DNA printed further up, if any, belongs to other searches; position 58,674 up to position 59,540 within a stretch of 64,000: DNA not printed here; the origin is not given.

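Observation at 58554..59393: Minimal exosortase-like enzyme paired with a dedicated 68-aa precursor carrying a PID-GG / TM / Lys-rich sorting tail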

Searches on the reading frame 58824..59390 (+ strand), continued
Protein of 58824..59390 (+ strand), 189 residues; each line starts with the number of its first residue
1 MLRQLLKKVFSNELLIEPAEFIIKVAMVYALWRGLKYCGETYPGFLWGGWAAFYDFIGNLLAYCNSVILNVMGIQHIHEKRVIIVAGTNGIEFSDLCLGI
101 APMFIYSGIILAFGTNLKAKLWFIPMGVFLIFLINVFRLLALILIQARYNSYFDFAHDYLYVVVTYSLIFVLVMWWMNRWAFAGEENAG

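Call 36: search_protein_families(library=ncbifam, proteins=[L027:1022-1585:+, L041:2430-2972:+, L042:4767-5333:+, L046:4776-5330:+, L062:707-1216:+, L059:4809-5333:+, L035:2379-2936:+, L081:4752-5303:+, L084:762-1298:+], max_evalue=1e-10)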
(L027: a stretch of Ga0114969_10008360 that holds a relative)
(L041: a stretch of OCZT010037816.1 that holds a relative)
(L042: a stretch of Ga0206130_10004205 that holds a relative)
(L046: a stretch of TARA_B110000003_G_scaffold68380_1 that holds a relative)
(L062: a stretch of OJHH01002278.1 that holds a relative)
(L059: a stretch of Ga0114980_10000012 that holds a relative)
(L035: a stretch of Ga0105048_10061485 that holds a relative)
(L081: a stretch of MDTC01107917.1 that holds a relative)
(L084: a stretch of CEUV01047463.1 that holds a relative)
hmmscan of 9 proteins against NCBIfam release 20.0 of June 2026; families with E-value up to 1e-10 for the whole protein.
L027:1022-1585:+ (188 aa): 5 families
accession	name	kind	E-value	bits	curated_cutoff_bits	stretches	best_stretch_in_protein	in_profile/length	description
NF046081.1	exosort_XrtX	exception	4.3e-27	95.1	170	1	7-170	5-162/168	exosortase X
TIGR04178.1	exo_archaeo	signature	4.9e-13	49.2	23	1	81-167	2-92/97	exosortase/archaeosortase family protein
TIGR04177.1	exosort_XrtH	exception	1.4e-12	47.9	86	1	33-167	16-152/158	exosortase H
TIGR04128.1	exoso_Fjoh_1448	exception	2.2e-12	47.5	90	1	9-171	11-173/174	exosortase family protein XrtF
NF046083.1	exosort_XrtY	exception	1.9e-11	44.1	160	1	8-167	6-168/168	exosortase Y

L041:2430-2972:+ (181 aa): 5 families
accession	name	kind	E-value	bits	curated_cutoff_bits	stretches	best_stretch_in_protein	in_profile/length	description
NF046081.1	exosort_XrtX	exception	2.5e-58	196.7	170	1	8-173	2-165/168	exosortase X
TIGR04128.1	exoso_Fjoh_1448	exception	2.2e-23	83.4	90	1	10-168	8-170/174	exosortase family protein XrtF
NF046083.1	exosort_XrtY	exception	7.6e-19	68.2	160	1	40-167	47-168/168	exosortase Y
TIGR04178.1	exo_archaeo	signature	3.4e-13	49.7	23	1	83-168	3-96/97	exosortase/archaeosortase family protein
TIGR04177.1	exosort_XrtH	exception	9.3e-11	42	86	0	18-170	5-155/158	exosortase H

L042:4767-5333:+ (189 aa): 5 families
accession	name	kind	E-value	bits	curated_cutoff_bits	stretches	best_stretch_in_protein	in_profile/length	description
NF046081.1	exosort_XrtX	exception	4.4e-42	143.8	170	1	7-182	2-164/168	exosortase X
TIGR04128.1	exoso_Fjoh_1448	exception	1.1e-24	87.6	90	1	7-181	6-173/174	exosortase family protein XrtF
NF046083.1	exosort_XrtY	exception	5.4e-18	65.4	160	1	8-177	10-168/168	exosortase Y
TIGR04178.1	exo_archaeo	signature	9.7e-16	57.9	23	1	93-178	3-96/97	exosortase/archaeosortase family protein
TIGR04177.1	exosort_XrtH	exception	6.4e-13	49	86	1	11-180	2-155/158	exosortase H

L046:4776-5330:+ (185 aa): 5 families
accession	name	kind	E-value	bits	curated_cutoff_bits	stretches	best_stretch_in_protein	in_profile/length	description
NF046081.1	exosort_XrtX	exception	3.9e-52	176.5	170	1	15-177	2-161/168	exosortase X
TIGR04128.1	exoso_Fjoh_1448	exception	3.8e-22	79.3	90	1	15-175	6-169/174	exosortase family protein XrtF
TIGR04178.1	exo_archaeo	signature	4.2e-14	52.6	23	1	89-176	1-95/97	exosortase/archaeosortase family protein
NF046083.1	exosort_XrtY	exception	7.2e-14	52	160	1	75-175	69-168/168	exosortase Y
TIGR04177.1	exosort_XrtH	exception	5.9e-13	49.1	86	1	88-177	65-154/158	exosortase H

L062:707-1216:+ (170 aa): 5 families
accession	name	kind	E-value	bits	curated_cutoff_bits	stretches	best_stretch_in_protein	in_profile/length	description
NF046081.1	exosort_XrtX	exception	3.6e-45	153.9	170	1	6-169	5-164/168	exosortase X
TIGR04128.1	exoso_Fjoh_1448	exception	1.2e-21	77.7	90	1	7-169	14-174/174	exosortase family protein XrtF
TIGR04178.1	exo_archaeo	signature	7.5e-15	55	23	1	79-164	2-94/97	exosortase/archaeosortase family protein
NF046083.1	exosort_XrtY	exception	7.9e-12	45.4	160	1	13-164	25-168/168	exosortase Y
TIGR04177.1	exosort_XrtH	exception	2.2e-11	44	86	1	77-166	65-154/158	exosortase H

L059:4809-5333:+ (175 aa): 5 families
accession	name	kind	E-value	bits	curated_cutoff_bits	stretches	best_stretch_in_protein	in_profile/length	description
NF046081.1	exosort_XrtX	exception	4.8e-52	176.2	170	1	3-165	2-162/168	exosortase X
TIGR04128.1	exoso_Fjoh_1448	exception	3.1e-20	73.1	90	1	4-164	7-171/174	exosortase family protein XrtF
TIGR04178.1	exo_archaeo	signature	2.2e-15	56.7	23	1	76-161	1-94/97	exosortase/archaeosortase family protein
NF046083.1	exosort_XrtY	exception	4.8e-15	55.8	160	1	23-161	35-167/168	exosortase Y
TIGR04177.1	exosort_XrtH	exception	3.9e-14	53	86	1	7-162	2-152/158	exosortase H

L035:2379-2936:+ (186 aa): 6 families
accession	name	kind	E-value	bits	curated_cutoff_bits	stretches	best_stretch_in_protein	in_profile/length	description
NF046081.1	exosort_XrtX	exception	2.8e-60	203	170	1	8-176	2-166/168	exosortase X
TIGR04128.1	exoso_Fjoh_1448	exception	1.2e-26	94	90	1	9-173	7-173/174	exosortase family protein XrtF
TIGR04178.1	exo_archaeo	signature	1.4e-16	60.6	23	1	85-168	3-93/97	exosortase/archaeosortase family protein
NF046083.1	exosort_XrtY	exception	1.5e-16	60.7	160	1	37-168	44-167/168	exosortase Y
TIGR04177.1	exosort_XrtH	exception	2.6e-14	53.5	86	1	81-170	64-153/158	exosortase H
TIGR04124.1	archaeo_artE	exception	2.4e-11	43.9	95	1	8-169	4-148/153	archaeosortase family protein ArtE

L081:4752-5303:+ (184 aa): 3 families
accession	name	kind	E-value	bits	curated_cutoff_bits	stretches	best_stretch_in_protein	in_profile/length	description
NF046081.1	exosort_XrtX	exception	5.5e-35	120.8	170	1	6-181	2-167/168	exosortase X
TIGR04128.1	exoso_Fjoh_1448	exception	3.6e-19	69.6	90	1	9-177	9-173/174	exosortase family protein XrtF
TIGR04178.1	exo_archaeo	signature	5.2e-13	49.1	23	1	89-173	3-94/97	exosortase/archaeosortase family protein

L084:762-1298:+ (179 aa): 4 families
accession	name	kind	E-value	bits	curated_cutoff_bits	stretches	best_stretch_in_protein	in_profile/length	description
NF046081.1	exosort_XrtX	exception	2.3e-36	125.2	170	1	8-177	4-164/168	exosortase X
TIGR04128.1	exoso_Fjoh_1448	exception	1.8e-24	86.9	90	1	2-176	2-173/174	exosortase family protein XrtF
TIGR04178.1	exo_archaeo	signature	2.6e-13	50.1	23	1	88-170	3-91/97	exosortase/archaeosortase family protein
TIGR04177.1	exosort_XrtH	exception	3.9e-12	46.5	86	1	10-176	2-156/158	exosortase H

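Call 37: search_protein_families(library=ncbifam, proteins=[L077:4713-5282:+, L029:402-977:+, L033:1848-2426:+, L095:4824-5360:+, L049:4743-5345:+, L047:4857-5420:+, L036:4773-5372:+, L050:5001-5552:+, L091:1591-2139:+, L054:4728-5288:+], max_evalue=1e-10)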
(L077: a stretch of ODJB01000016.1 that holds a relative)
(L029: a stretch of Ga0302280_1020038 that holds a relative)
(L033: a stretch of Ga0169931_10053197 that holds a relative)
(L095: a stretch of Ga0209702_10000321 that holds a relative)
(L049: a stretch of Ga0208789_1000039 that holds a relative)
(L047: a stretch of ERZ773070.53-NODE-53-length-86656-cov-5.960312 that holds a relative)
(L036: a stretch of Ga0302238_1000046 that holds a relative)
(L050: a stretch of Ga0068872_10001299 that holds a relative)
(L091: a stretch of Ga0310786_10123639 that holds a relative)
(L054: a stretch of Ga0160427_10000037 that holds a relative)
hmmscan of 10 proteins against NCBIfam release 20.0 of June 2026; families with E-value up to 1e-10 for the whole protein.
L077:4713-5282:+ (190 aa): 3 families
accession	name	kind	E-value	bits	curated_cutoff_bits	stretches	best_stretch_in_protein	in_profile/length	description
NF046081.1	exosort_XrtX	exception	3.4e-21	75.9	170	1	56-182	36-164/168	exosortase X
TIGR04178.1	exo_archaeo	signature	2.2e-17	63.1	23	1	93-176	3-93/97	exosortase/archaeosortase family protein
TIGR04177.1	exosort_XrtH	exception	1.8e-12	47.5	86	1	53-176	28-151/158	exosortase H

L029:402-977:+ (192 aa): 4 families
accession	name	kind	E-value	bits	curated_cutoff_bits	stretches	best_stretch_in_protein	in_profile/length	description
NF046081.1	exosort_XrtX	exception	3.4e-23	82.4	170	1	17-185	4-165/168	exosortase X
TIGR04178.1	exo_archaeo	signature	9.8e-13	48.2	23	1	93-180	2-96/97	exosortase/archaeosortase family protein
TIGR04128.1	exoso_Fjoh_1448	exception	2.6e-12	47.3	90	1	89-183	80-173/174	exosortase family protein XrtF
NF046083.1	exosort_XrtY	exception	5.5e-11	42.6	160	1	53-179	45-168/168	exosortase Y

L033:1848-2426:+ (193 aa): 6 families
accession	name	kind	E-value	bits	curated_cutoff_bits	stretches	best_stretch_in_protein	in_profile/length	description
NF046081.1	exosort_XrtX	exception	6.9e-56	188.7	170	1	25-182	2-162/168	exosortase X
TIGR04128.1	exoso_Fjoh_1448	exception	1.7e-21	77.2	90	1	24-179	5-169/174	exosortase family protein XrtF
TIGR04178.1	exo_archaeo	signature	4.4e-18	65.4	23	1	94-178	2-94/97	exosortase/archaeosortase family protein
TIGR04177.1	exosort_XrtH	exception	1.4e-16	60.9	86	1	29-178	2-151/158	exosortase H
NF046083.1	exosort_XrtY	exception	8.2e-15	55.1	160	1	58-178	48-167/168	exosortase Y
TIGR04144.1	archaeo_VPXXXP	exception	3e-13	50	150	1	65-177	35-149/156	archaeosortase B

L095:4824-5360:+ (179 aa): 3 families
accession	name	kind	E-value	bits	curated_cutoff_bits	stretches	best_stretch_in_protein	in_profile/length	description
NF046081.1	exosort_XrtX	exception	3.3e-21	75.9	170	1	8-176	2-164/168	exosortase X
NF046083.1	exosort_XrtY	exception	6.2e-18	65.2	160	1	40-171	33-168/168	exosortase Y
TIGR04178.1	exo_archaeo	signature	1.3e-11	44.7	23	1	87-173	3-94/97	exosortase/archaeosortase family protein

L049:4743-5345:+ (201 aa): 5 families
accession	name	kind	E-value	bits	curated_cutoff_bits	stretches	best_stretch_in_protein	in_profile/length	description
NF046081.1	exosort_XrtX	exception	8.4e-35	120.1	170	1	19-188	2-164/168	exosortase X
TIGR04128.1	exoso_Fjoh_1448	exception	8e-24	84.8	90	1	20-187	7-173/174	exosortase family protein XrtF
NF046083.1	exosort_XrtY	exception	2.8e-17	63.1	160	1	20-183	3-168/168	exosortase Y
TIGR04178.1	exo_archaeo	signature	3.3e-12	46.5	23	1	99-184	3-95/97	exosortase/archaeosortase family protein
TIGR04177.1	exosort_XrtH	exception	5.7e-12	45.9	86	1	99-185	68-154/158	exosortase H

L047:4857-5420:+ (188 aa): 4 families
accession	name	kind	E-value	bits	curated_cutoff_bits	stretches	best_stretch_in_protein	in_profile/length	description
NF046081.1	exosort_XrtX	exception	3.5e-25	88.9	170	1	56-182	35-164/168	exosortase X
TIGR04178.1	exo_archaeo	signature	1.8e-17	63.4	23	1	92-176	2-93/97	exosortase/archaeosortase family protein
TIGR04128.1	exoso_Fjoh_1448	exception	2.3e-12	47.5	90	1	9-180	2-172/174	exosortase family protein XrtF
TIGR04124.1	archaeo_artE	exception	7.2e-11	42.4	95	0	56-177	29-148/153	archaeosortase family protein ArtE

L036:4773-5372:+ (200 aa): 3 families
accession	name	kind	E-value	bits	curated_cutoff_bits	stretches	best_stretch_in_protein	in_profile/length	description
NF046081.1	exosort_XrtX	exception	1.1e-28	100.2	170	1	37-194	12-167/168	exosortase X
TIGR04128.1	exoso_Fjoh_1448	exception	3.5e-18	66.4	90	1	22-189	8-172/174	exosortase family protein XrtF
TIGR04178.1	exo_archaeo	signature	1.8e-16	60.2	23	1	101-187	2-96/97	exosortase/archaeosortase family protein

L050:5001-5552:+ (184 aa): 5 families
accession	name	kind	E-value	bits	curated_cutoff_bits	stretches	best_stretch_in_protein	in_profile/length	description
NF046081.1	exosort_XrtX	exception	1.3e-58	197.6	170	1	8-173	2-164/168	exosortase X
TIGR04128.1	exoso_Fjoh_1448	exception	3.7e-25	89.1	90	1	6-172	4-173/174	exosortase family protein XrtF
NF046083.1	exosort_XrtY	exception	1.6e-20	73.6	160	1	28-167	35-167/168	exosortase Y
TIGR04178.1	exo_archaeo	signature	2.8e-16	59.6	23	1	83-168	2-94/97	exosortase/archaeosortase family protein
TIGR04177.1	exosort_XrtH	exception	1.3e-15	57.7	86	1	80-171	64-155/158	exosortase H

L091:1591-2139:+ (183 aa): 3 families
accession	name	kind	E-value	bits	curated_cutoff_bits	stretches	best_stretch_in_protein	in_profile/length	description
NF046081.1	exosort_XrtX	exception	2.7e-17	63.2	170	1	58-182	35-161/168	exosortase X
TIGR04178.1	exo_archaeo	signature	2.1e-13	50.3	23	1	95-181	2-95/97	exosortase/archaeosortase family protein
TIGR04128.1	exoso_Fjoh_1448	exception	1.8e-12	47.8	90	1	58-182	42-171/174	exosortase family protein XrtF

L054:4728-5288:+ (187 aa): 4 families
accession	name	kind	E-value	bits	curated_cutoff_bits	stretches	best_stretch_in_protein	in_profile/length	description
NF046081.1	exosort_XrtX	exception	5.7e-67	224.8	170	1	20-178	6-165/168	exosortase X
NF046083.1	exosort_XrtY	exception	1.5e-18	67.2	160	1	36-172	35-168/168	exosortase Y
TIGR04128.1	exoso_Fjoh_1448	exception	2.3e-16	60.5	90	1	21-175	11-172/174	exosortase family protein XrtF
TIGR04178.1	exo_archaeo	signature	8e-14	51.7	23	1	88-173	3-96/97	exosortase/archaeosortase family protein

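Call 39: search_protein_representatives(alignment_id=A2)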
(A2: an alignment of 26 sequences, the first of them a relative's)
Query: 26 sequences, 187 profile positions. Proteins with E-value up to 0.001 (for the whole library): 2683; up to 1e-10: 674; up to 1e-30: 26. The best 150 are listed.
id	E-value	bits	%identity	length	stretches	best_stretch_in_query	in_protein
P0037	1.1e-76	272.9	-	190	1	1-184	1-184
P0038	2.2e-49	183.9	-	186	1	1-182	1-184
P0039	5.1e-46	172.9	-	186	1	9-182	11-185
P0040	5.3e-46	172.9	-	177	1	18-183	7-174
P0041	1.0e-45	171.9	-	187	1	1-180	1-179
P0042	3.5e-43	163.7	-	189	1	19-184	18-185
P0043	4.2e-42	160.1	-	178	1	20-184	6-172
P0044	9.6e-42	159.0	-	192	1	9-181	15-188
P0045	1.0e-40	155.6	-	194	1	14-182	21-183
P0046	1.5e-40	155.1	-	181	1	13-180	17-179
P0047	1.3e-39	152.1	-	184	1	7-183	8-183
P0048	1.7e-39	151.7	-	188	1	11-183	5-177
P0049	2.5e-38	147.9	-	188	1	7-182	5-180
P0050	9.4e-38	146.0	-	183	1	1-183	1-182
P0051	1.2e-37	145.7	-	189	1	5-181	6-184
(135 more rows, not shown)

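Call 50: search_protein_families(library=ncbifam, proteins=[L043:201-4634:+, L031:1491-2360:+, L035:2946-3428:+, L059:5314-5853:+, L059:5859-6335:+, L081:5296-5814:+, L002:5048-5962:+, L050:5539-6033:+], max_evalue=0.01)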
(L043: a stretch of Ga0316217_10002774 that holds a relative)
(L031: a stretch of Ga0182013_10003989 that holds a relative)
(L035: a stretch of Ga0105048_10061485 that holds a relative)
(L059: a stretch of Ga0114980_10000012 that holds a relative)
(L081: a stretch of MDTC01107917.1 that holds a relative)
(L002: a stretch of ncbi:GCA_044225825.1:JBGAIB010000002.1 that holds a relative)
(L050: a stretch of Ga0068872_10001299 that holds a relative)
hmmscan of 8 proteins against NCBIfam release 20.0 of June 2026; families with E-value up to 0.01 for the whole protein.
L043:201-4634:+ (1478 aa): 1 family
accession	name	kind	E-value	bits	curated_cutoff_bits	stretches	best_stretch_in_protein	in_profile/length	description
TIGR04183.1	Por_Secre_tail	domain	0.005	16.8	23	1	1405-1474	4-71/72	T9SS type A sorting domain-containing protein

L031:1491-2360:+ (290 aa): 0 families

L035:2946-3428:+ (161 aa): 1 family
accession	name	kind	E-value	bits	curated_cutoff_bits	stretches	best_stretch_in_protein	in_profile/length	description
NF046082.1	assoc_w_XrtX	equivalog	4e-16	59.1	75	1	8-152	4-146/147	XrtX-associated membrane protein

L059:5314-5853:+ (180 aa): 1 family
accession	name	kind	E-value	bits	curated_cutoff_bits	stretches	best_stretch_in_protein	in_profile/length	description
NF046082.1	assoc_w_XrtX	equivalog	2.1e-11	43.7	75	1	83-174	54-145/147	XrtX-associated membrane protein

L059:5859-6335:+ (159 aa): 0 families

L081:5296-5814:+ (173 aa): 1 family
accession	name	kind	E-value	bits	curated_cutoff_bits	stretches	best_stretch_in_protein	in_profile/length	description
NF046082.1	assoc_w_XrtX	equivalog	0.00062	19.5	75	1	13-145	15-135/147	XrtX-associated membrane protein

L002:5048-5962:+ (305 aa): 0 families

L050:5539-6033:+ (165 aa): 1 family
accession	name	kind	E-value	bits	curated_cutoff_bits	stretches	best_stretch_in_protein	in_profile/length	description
NF046082.1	assoc_w_XrtX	equivalog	1.6e-15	57.1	75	1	6-155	2-145/147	XrtX-associated membrane protein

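Call 64: predict_structure(alignment_id=A2)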
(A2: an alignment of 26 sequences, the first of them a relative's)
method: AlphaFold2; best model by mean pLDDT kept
length: 189 residues; sequences in the alignment: 26
mean_pLDDT: 87.5   pTM: 0.80
mean pLDDT of the five models: 87.5, 86.8, 86.4, 85.5, 84.2
residues with pLDDT >= 90: 91; 70-90: 92; 50-70: 4; < 50: 2
segments of 3 or more residues with pLDDT < 50: none
pLDDT, mean of each block of 10 residues (from residue 1): 80 84 92 92 89 92 96 93 88 84 93 87 93 92 89 84 83 87 61
secondary structure, 60 per line:
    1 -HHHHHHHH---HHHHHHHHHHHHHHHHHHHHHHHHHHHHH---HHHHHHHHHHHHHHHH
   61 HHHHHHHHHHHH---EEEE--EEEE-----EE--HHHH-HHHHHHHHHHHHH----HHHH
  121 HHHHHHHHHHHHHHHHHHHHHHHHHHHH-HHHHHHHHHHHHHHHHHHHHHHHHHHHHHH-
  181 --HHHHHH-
elements in order: H2-9 H13-41 H45-72 E76-79 E82-85 H95-98 H100-112 H117-148 H150-179 H183-188
